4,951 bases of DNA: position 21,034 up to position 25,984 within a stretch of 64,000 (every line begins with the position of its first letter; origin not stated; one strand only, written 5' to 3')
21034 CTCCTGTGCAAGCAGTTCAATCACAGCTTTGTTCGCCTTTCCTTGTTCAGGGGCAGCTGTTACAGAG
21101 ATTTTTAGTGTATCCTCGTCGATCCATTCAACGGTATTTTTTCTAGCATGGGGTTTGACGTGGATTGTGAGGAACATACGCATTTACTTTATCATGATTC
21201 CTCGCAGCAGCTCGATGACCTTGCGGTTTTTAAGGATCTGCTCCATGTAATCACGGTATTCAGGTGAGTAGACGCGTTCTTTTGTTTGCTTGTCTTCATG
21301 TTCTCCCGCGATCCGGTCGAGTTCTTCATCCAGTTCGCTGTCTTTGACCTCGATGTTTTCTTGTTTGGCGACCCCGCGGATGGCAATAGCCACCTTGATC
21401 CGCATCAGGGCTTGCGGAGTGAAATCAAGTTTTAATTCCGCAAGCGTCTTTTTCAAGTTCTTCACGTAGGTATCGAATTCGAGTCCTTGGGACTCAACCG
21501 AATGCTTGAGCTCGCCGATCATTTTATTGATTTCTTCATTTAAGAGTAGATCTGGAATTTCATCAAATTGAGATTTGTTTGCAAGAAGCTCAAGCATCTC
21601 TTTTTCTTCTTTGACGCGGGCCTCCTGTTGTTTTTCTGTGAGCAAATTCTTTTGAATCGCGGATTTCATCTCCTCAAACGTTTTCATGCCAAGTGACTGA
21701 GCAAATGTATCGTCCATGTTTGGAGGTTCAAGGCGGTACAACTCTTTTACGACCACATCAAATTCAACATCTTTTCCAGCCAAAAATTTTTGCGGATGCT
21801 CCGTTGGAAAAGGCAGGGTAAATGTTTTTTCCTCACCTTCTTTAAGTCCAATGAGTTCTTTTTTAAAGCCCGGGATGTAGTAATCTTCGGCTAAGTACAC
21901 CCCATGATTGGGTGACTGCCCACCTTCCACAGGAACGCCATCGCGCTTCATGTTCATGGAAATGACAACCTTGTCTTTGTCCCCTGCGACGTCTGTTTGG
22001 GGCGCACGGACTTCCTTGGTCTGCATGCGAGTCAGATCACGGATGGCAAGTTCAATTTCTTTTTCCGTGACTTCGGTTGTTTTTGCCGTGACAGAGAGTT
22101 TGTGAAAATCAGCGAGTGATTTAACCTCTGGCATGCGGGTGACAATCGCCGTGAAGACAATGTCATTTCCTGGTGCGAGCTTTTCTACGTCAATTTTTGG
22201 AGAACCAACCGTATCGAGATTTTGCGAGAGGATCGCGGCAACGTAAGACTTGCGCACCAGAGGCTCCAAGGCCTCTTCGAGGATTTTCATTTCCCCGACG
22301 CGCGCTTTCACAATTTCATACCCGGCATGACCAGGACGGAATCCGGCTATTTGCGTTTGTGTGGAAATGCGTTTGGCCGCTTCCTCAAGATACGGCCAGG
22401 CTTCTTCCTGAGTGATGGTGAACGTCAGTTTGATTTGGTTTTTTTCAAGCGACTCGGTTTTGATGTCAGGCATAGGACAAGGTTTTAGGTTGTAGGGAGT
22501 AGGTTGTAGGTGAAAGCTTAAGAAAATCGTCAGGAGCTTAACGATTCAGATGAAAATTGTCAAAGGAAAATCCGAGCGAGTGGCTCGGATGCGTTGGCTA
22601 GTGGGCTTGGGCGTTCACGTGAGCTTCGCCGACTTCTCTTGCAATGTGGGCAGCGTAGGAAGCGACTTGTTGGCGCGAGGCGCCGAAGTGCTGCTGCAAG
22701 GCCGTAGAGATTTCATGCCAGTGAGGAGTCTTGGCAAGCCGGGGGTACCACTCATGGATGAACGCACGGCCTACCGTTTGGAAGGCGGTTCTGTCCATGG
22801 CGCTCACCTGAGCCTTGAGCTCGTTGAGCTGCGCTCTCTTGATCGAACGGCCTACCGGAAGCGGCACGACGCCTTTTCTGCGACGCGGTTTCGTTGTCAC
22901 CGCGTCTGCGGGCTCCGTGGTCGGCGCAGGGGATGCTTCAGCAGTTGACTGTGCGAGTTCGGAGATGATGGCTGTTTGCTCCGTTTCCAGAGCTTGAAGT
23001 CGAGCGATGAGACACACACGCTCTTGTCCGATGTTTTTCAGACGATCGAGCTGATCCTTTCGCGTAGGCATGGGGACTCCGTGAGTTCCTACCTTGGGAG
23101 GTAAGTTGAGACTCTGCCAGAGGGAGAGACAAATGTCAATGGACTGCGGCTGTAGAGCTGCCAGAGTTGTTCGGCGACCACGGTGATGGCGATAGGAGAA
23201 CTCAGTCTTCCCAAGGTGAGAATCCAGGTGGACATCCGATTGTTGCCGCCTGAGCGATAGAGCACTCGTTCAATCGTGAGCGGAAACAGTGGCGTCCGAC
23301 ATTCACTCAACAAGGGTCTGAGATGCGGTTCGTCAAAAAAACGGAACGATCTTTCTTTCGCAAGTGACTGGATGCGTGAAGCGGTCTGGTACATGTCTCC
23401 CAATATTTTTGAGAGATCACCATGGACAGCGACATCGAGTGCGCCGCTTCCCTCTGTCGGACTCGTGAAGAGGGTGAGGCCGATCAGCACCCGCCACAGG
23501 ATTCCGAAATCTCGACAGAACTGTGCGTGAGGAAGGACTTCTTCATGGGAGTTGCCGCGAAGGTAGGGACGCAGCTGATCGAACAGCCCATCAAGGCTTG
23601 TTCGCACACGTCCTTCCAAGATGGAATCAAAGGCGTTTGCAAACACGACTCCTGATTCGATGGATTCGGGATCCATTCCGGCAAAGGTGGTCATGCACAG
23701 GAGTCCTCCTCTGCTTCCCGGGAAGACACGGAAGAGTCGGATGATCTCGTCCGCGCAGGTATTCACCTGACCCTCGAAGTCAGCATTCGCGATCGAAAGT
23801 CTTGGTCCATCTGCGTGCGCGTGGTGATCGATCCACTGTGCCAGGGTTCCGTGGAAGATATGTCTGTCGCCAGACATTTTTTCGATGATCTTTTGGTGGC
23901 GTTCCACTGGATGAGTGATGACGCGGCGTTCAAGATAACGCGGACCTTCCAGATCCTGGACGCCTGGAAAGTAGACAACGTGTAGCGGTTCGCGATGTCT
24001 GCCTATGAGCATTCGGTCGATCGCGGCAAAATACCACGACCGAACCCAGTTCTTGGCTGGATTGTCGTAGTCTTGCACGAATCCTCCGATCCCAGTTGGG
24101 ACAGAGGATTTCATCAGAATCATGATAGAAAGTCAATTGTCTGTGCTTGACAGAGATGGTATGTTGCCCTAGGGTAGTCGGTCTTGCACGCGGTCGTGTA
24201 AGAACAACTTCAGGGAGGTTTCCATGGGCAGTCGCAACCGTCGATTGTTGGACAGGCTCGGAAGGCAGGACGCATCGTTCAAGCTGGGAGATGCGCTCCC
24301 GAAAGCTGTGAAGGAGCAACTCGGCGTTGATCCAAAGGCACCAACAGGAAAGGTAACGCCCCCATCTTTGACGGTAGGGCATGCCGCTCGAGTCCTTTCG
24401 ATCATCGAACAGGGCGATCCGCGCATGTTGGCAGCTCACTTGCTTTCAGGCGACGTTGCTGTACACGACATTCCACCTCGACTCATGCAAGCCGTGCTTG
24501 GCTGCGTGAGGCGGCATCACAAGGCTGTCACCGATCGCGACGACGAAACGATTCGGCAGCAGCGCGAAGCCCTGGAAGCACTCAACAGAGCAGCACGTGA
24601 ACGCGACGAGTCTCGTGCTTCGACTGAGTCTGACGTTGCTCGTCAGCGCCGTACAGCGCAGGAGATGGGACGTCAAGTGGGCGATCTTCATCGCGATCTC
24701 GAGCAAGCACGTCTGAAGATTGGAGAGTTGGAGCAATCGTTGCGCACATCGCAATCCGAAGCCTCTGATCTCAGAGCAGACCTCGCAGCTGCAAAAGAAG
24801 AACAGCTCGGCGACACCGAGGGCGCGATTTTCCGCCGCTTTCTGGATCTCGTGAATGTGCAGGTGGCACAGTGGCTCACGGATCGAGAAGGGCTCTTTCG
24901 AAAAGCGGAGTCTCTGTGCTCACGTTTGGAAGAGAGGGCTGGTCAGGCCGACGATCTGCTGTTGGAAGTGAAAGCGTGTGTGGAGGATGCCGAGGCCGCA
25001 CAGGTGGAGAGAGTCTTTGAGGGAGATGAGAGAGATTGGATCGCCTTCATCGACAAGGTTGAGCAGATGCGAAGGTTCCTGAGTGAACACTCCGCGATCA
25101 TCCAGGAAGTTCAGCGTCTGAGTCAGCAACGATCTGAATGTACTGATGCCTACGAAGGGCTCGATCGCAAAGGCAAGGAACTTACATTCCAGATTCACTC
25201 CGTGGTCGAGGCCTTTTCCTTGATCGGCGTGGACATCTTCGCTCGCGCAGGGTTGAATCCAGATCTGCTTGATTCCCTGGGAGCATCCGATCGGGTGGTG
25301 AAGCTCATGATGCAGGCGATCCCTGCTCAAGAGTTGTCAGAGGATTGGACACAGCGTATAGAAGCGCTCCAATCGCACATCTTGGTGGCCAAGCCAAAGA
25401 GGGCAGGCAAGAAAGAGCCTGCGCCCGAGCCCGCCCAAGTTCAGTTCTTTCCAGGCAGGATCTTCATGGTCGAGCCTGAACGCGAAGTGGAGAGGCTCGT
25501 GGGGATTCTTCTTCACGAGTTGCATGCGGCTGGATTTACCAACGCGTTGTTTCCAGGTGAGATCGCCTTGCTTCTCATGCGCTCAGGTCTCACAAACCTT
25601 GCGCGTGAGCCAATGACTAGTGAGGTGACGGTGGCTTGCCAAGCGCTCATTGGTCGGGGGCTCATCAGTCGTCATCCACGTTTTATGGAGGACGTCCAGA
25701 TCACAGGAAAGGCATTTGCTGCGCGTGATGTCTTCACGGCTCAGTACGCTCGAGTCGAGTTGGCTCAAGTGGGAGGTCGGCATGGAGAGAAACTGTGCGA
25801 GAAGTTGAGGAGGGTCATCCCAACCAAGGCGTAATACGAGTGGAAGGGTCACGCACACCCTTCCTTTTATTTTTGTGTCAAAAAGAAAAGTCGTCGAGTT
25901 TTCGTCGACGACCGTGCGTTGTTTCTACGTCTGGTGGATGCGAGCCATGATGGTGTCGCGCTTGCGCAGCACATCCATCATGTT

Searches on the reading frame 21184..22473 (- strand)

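Call 9: search_protein_families(library=pfam, proteins=[window:21184-22473:-], max_evalue=0.1)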
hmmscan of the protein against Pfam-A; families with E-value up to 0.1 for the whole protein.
window:21184-22473:- (429 aa): 4 families
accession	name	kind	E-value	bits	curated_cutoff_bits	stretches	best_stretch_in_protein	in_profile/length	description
PF05697.18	Trigger_N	-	3.2e-31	109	22.2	1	4-145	3-142/144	Bacterial trigger factor protein (TF)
PF05698.19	Trigger_C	-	3.7e-21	76.3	22.7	1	265-423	1-160/162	Bacterial trigger factor protein (TF) C-terminus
PF00254.34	FKBP_C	-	2.5e-06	28.2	21.1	1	164-242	6-93/94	FKBP-type peptidyl-prolyl cis-trans isomerase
PF22714.1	SNaCT8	-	0.044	14.3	27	0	262-346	78-162/164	Short NACHT-associated C-Terminal domain, family 8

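Call 10: search_protein_families(library=padloc, proteins=[window:21184-22473:-], max_evalue=0.1)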
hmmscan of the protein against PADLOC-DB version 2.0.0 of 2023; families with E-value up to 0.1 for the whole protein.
window:21184-22473:- (429 aa): 0 families

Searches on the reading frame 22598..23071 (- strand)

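Call 9: search_protein_families(library=pfam, proteins=[window:22598-23071:-], max_evalue=0.1)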
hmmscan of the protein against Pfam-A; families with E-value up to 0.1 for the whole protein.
window:22598-23071:- (157 aa): 0 families

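Call 10: search_protein_families(library=padloc, proteins=[window:22598-23071:-], max_evalue=0.1)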
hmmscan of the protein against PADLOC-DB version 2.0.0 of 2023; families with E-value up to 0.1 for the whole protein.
window:22598-23071:- (157 aa): 1 family
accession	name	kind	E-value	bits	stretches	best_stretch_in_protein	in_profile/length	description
PDLC01924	CARF6--CARF_CARF_CARF_TM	-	0.0044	14.9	1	3-88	43-119/294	-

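Call 14: search_protein_families(library=ncbifam, proteins=[window:22598-23071:-], max_evalue=0.1)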
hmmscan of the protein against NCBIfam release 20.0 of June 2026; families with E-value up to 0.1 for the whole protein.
window:22598-23071:- (157 aa): 0 families

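Call 15: search_protein_families(library=phrogs, proteins=[window:22598-23071:-], max_evalue=0.1)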
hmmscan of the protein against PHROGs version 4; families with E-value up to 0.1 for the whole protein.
window:22598-23071:- (157 aa): 0 families

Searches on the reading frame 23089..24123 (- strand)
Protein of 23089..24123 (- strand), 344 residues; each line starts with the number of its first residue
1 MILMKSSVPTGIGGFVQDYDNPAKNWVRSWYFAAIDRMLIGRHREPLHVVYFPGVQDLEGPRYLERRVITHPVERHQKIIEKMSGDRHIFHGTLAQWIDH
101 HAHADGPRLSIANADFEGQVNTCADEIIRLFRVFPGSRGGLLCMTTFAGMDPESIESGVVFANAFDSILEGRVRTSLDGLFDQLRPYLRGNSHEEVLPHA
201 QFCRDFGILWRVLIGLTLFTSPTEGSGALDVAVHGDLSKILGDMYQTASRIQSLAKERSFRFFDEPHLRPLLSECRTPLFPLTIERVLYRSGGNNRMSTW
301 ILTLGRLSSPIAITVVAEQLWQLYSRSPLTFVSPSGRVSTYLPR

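Call 9: search_protein_families(library=pfam, proteins=[window:23089-24123:-], max_evalue=0.1)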
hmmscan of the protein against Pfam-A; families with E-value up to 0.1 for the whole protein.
window:23089-24123:- (344 aa): 0 families

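Call 10: search_protein_families(library=padloc, proteins=[window:23089-24123:-], max_evalue=0.1)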
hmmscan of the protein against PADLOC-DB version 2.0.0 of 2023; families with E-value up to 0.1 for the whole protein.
window:23089-24123:- (344 aa): 0 families

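Call 14: search_protein_families(library=ncbifam, proteins=[window:23089-24123:-], max_evalue=0.1)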
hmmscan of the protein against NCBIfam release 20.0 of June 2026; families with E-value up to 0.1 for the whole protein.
window:23089-24123:- (344 aa): 0 families

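Call 15: search_protein_families(library=phrogs, proteins=[window:23089-24123:-], max_evalue=0.1)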
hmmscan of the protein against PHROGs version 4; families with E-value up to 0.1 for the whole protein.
window:23089-24123:- (344 aa): 0 families

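Call 83: search_solved_structures(query=A11, max_evalue=10)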
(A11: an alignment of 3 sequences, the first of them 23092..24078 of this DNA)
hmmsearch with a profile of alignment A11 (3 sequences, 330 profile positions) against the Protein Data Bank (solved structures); distinct sequences matched with E-value up to 10: 3.
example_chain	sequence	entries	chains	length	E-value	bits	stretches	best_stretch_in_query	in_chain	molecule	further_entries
2avu_E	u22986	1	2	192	0.52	12.5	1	143-224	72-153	Flagellar transcriptional activator flhC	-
8z47_A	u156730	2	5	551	1.3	11.2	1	14-93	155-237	Beta-galactosidase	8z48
8z43_A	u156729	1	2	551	1.3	11.2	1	14-93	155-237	Beta-galactosidase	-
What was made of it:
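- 23089..24078 (-): 329-aa module protein of unknown family. No Pfam or PDB match (calls 9, 83).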

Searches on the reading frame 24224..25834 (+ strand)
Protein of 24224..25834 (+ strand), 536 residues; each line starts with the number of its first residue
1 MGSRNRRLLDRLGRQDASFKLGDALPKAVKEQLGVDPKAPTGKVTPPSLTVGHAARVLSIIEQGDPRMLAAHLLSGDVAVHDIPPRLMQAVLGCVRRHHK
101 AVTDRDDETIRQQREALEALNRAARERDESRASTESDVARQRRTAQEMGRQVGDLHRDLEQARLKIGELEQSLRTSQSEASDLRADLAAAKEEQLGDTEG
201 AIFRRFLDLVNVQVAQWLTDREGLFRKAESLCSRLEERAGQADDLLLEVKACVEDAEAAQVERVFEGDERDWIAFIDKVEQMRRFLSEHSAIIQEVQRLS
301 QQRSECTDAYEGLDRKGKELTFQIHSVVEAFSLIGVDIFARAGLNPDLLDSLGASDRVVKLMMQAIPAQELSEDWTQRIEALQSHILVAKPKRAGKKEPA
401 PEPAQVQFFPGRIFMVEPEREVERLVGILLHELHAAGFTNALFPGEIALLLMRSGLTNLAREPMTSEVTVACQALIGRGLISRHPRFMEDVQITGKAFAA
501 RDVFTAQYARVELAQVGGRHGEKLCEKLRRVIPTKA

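Call 9: search_protein_families(library=pfam, proteins=[window:24224-25834:+], max_evalue=0.1)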
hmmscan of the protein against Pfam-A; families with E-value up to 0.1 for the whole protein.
window:24224-25834:+ (536 aa): 2 families
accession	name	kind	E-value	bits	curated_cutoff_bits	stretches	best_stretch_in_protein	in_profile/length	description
PF13851.11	GAS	-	0.0061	16.4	32.3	0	96-184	14-105/200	Growth-arrest specific micro-tubule binding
PF10241.14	KxDL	-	0.021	15.5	27.2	1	107-176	12-81/86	Uncharacterized conserved protein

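Call 10: search_protein_families(library=padloc, proteins=[window:24224-25834:+], max_evalue=0.1)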
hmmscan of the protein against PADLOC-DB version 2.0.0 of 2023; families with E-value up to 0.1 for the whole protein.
window:24224-25834:+ (536 aa): 6 families
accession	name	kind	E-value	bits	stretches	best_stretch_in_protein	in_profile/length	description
PDLC03864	LmuB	-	6.7e-05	19.6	1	73-210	217-361/657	-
PDLC00519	JetC1|JetC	-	0.0046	13.2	1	114-324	250-457/1097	DUF3584 domain; MukB-like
PDLC00551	JetC2|JetC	-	0.0087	11.9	1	126-321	272-468/1365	DUF3584 domain; MukB-like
PDLC00550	JetC2|JetC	-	0.029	10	1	100-301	322-515/1355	DUF3584 domain; MukB-like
PDLC02667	DndD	-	0.032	11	0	87-331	305-540/657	DndD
PDLC00581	JetC3|JetC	-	0.043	9.6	1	100-297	444-632/1473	DUF3584 domain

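Call 14: search_protein_families(library=ncbifam, proteins=[window:24224-25834:+], max_evalue=0.1)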
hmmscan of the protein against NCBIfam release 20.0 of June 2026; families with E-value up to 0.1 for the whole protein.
window:24224-25834:+ (536 aa): 2 families
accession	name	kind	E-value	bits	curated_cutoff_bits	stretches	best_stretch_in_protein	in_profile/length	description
TIGR02168.1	SMC_prok_B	equivalog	8.3e-06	23.8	567.35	1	102-331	722-947/1181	chromosome segregation protein SMC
NF045780.1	TrlF_fam_ATP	equivalog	0.018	13.7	350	1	109-319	464-694/944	TrlF family AAA-like ATPase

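Call 15: search_protein_families(library=phrogs, proteins=[window:24224-25834:+], max_evalue=0.1)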
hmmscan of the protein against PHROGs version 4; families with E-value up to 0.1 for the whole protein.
window:24224-25834:+ (536 aa): 3 families
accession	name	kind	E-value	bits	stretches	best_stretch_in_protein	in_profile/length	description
phrog_30909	-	unknown function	0.0035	18.4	0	318-346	33-61/66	-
phrog_4949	-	unknown function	0.016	15.3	1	95-199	169-275/447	-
phrog_2335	-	tail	0.062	12.1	1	106-260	221-390/1536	tail length tape measure protein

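Call 85: search_solved_structures(query=A10, max_evalue=1)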
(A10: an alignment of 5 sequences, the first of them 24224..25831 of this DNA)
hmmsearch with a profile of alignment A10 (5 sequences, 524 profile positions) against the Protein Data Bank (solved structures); distinct sequences matched with E-value up to 1: 13.
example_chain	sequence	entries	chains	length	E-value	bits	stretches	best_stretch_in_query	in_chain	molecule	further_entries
9o19_X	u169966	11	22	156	2.6e-05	26.2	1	73-178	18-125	ATP synthase subunit b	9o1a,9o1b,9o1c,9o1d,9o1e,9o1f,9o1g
8dbs_X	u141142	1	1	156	0.0052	18.6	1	73-177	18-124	ATP synthase subunit b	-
4zry_B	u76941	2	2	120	0.0088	17.9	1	118-197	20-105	Keratin, type II cytoskeletal 1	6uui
6oqr_X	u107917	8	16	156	0.01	17.6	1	73-177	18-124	ATP synthase subunit b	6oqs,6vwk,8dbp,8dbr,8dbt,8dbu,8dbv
8dbw_X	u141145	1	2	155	0.033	16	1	73-177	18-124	ATP synthase subunit b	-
6oqt_X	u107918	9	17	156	0.033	16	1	73-177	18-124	ATP synthase subunit b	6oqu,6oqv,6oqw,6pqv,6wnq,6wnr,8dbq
5t4o_I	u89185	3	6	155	0.041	15.7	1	73-177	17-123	ATP synthase subunit b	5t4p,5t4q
6jfv_B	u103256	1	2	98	0.042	15.6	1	123-197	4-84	Keratin, type II cytoskeletal 5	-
6l5h_A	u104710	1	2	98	0.088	14.5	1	102-176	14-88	Rootletin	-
3tnu_B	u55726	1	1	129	0.12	14.1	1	118-197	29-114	Keratin, type II cytoskeletal 5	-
6vlf_A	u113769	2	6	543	0.7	11.6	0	105-191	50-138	Alpha-(1,6)-fucosyltransferase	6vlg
8ek4_A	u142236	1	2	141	0.7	11.6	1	69-153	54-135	Ice-binding protein TIP-99a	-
2v1y_B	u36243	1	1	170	0.87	11.3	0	85-174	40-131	PHOSPHATIDYLINOSITOL 3-KINASE REGULATORY SUBUNIT ALPHA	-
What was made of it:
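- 24224..25834 (+): Convergent coiled-coil protein of the module (536 aa). Only coiled-coil-type matches were found (calls 9, 10, 14, 85).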
